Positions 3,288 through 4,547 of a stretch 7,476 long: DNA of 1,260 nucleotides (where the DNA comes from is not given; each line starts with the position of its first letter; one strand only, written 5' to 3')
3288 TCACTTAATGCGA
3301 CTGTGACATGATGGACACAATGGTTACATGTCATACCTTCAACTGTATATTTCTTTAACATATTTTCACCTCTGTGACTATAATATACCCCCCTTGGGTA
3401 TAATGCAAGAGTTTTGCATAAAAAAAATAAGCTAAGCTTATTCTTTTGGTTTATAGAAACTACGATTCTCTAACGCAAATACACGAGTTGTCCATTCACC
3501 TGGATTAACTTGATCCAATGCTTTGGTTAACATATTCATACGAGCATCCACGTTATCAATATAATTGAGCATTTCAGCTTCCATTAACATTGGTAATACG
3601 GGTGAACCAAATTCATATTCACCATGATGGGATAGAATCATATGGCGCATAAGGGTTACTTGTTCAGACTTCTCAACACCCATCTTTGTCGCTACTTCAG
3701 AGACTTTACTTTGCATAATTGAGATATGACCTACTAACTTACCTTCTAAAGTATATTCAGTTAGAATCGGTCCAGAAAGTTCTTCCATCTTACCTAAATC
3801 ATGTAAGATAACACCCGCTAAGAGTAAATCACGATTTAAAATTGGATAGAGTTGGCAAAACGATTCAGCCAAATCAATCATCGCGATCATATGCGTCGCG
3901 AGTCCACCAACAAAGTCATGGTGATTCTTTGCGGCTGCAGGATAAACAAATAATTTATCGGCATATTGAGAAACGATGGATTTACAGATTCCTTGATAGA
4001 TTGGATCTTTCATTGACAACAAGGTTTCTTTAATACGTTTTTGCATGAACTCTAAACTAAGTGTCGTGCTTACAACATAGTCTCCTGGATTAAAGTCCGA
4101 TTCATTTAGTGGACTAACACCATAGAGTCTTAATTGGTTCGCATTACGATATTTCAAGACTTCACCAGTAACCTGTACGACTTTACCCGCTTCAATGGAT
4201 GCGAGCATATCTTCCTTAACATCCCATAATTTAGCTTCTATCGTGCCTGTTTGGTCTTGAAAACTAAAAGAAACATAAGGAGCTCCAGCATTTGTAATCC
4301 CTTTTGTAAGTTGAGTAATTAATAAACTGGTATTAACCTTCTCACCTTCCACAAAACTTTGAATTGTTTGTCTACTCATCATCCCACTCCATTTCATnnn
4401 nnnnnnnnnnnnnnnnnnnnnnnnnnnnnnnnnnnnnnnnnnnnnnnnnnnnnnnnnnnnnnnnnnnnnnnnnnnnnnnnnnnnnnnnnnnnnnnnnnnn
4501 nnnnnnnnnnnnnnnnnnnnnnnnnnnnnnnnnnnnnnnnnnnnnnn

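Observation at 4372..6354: In-frame fusion of a complete membrane-glycolipid-type GT4 glycosyltransferase with a complete RecX (RecA inhibitor)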

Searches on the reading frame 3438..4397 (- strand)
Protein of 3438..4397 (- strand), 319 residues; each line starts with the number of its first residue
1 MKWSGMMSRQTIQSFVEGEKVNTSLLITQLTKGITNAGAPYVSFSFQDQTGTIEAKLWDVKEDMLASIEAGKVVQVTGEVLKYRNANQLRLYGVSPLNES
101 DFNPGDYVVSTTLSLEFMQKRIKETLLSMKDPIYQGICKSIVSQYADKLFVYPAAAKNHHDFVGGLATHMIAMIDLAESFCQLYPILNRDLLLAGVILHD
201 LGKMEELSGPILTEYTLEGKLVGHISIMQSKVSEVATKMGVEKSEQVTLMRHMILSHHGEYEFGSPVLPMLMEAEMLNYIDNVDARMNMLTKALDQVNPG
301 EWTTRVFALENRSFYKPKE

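Call 3: search_protein_families(library=pfam, proteins=[window:3438-4397:-], max_evalue=0.01)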
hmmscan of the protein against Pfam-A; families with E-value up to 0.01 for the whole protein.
window:3438-4397:- (319 aa): 3 families
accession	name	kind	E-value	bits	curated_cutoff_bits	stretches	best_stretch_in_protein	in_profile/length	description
PF01966.28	HD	-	6.4e-09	36.6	22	1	167-285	2-115/116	HD domain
PF01336.31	tRNA_anti-codon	-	3.7e-07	30.4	27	1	37-90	13-68/75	OB-fold nucleic acid binding domain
PF07514.17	TraI_2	-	0.0062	16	23.9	1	117-183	19-83/324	Putative helicase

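Call 4: search_protein_families(library=ncbifam, proteins=[window:3438-4397:-], max_evalue=0.01)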
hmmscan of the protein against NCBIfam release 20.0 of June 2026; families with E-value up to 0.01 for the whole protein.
window:3438-4397:- (319 aa): 6 families
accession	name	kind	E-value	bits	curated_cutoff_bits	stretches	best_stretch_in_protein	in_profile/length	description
NF010007.0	PRK13480.1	equivalog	5e-114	380.6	460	1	10-318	3-311/314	3'-5' exoribonuclease YhaM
NF041494.1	MobH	equivalog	2.6e-05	23.3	200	1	125-177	23-75/340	MobH family relaxase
TIGR00277.1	HDIG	domain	9.3e-05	22.2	27.6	1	165-207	4-45/84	HDIG domain-containing metalloprotein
NF008168.0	PRK10917.2-2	equivalog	0.00015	20.2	718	1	8-139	151-287/795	ATP-dependent DNA helicase RecG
NF004226.0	PRK05673.1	equivalog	0.00024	19.1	1002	1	11-126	975-1087/1146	DNA polymerase III subunit alpha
TIGR03760.1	ICE_TraI_Pfluor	equivalog_domain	0.0006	19.5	161.4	1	126-183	28-85/218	integrating conjugative element relaxase, PFGI-1 class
